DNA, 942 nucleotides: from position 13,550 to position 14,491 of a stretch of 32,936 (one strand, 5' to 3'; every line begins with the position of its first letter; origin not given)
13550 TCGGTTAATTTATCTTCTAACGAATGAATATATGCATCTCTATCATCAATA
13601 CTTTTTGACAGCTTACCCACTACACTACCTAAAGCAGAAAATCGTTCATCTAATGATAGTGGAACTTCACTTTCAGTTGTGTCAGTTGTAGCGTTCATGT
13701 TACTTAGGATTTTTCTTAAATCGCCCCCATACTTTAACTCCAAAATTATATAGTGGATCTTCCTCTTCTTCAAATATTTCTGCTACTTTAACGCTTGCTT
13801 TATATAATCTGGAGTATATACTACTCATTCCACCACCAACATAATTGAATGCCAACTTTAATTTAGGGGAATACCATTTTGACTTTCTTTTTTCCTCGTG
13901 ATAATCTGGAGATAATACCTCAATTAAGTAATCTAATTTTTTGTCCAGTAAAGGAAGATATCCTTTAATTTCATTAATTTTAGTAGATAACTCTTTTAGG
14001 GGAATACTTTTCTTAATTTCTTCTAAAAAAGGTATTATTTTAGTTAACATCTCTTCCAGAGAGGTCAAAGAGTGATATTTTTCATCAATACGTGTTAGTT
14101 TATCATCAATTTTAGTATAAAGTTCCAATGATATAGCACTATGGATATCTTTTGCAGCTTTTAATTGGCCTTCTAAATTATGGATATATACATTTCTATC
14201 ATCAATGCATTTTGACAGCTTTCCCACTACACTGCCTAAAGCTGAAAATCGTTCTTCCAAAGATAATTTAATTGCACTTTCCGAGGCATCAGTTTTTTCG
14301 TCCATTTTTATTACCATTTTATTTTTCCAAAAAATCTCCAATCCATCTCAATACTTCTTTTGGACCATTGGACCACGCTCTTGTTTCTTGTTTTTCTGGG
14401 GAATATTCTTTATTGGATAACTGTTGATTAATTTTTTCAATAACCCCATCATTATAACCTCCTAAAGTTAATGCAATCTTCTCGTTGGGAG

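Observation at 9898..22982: Nine-gene compact operon combining two eukaryote-like kinases, a PP2C-coiled-coil phosphatase, a TPR protein, beta-rich repeat proteins and membrane coiled-coil proteins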

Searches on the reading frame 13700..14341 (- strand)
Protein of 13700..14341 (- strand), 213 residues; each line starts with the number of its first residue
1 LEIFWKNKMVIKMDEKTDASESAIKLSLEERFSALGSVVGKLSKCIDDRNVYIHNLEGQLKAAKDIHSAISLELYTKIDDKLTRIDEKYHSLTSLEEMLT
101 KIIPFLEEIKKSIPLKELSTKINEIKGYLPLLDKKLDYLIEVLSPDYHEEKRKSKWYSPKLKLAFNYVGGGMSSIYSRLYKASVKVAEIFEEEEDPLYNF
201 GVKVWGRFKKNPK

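Call 4: search_protein_families(library=pfam, max_evalue=0.1, proteins=[window:13700-14341:-])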
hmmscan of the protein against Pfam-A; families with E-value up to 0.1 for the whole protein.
window:13700-14341:- (213 aa): 4 families
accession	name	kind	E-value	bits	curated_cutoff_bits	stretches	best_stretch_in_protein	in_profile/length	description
PF13012.11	MitMem_reg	-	0.029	14.7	26.6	0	82-111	24-53/113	Maintenance of mitochondrial structure and function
PF11083.13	Relaxase_C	-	0.041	14.5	30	0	76-141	36-114/125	C-terminal helical hairpin domain from relaxase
PF05531.17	NPV_P10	-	0.042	14.8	29.8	0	77-129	15-65/75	Nucleopolyhedrovirus P10 protein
PF15821.10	DUF4709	-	0.044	14.6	27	0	69-91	67-89/110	Domain of unknown function (DUF4709)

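Call 21: search_protein_families(library=ncbifam, max_evalue=0.1, proteins=[window:13700-14317:-])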
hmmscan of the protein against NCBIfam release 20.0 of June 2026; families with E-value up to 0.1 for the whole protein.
window:13700-14317:- (205 aa): 6 families
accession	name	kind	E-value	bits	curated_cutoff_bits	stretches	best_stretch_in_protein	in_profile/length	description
NF045487.1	ASRP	equivalog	0.0009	18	300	1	18-142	152-281/593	archaea-specific SMC-related protein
NF033950.0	Cas12c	equivalog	0.0086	13.7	250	1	60-155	378-475/1246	type V CRISPR-associated protein Cas12c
NF009630.0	PRK13149.2-1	equivalog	0.0091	16.2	156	1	67-101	30-64/93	H/ACA RNA-protein complex component Gar1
NF041034.1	Rad50_Sulf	equivalog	0.01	13.7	1000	1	20-131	288-397/872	DNA double-strand break repair ATPase Rad50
NF047515.1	SpiroCoCo_C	equivalog_domain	0.022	14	125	1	19-118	139-231/313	SpiroCoCo family coiled-coil protein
TIGR00053.1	TIGR00053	subfamily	0.057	14.1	87.25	0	21-74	22-76/92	YafQ family addiction module toxin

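Call 22: search_protein_families(library=padloc, max_evalue=0.1, proteins=[window:13700-14317:-])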
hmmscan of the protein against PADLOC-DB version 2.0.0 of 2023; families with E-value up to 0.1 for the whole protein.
window:13700-14317:- (205 aa): 5 families
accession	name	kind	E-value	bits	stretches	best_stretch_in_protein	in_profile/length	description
PDLC03865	LmuB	-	0.0017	14.6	1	35-128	181-832/1007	-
PDLC03859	LmuB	-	0.0018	15.6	1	13-131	352-461/611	-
PDLC01177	CorA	-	0.026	12.7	0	74-137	13-75/117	CorA-like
PDLC04896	PDC-S06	-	0.035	10.7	1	4-110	350-460/732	-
PDLC01798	CARF1--CARF_HEPN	-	0.051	10.6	0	155-202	109-152/396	-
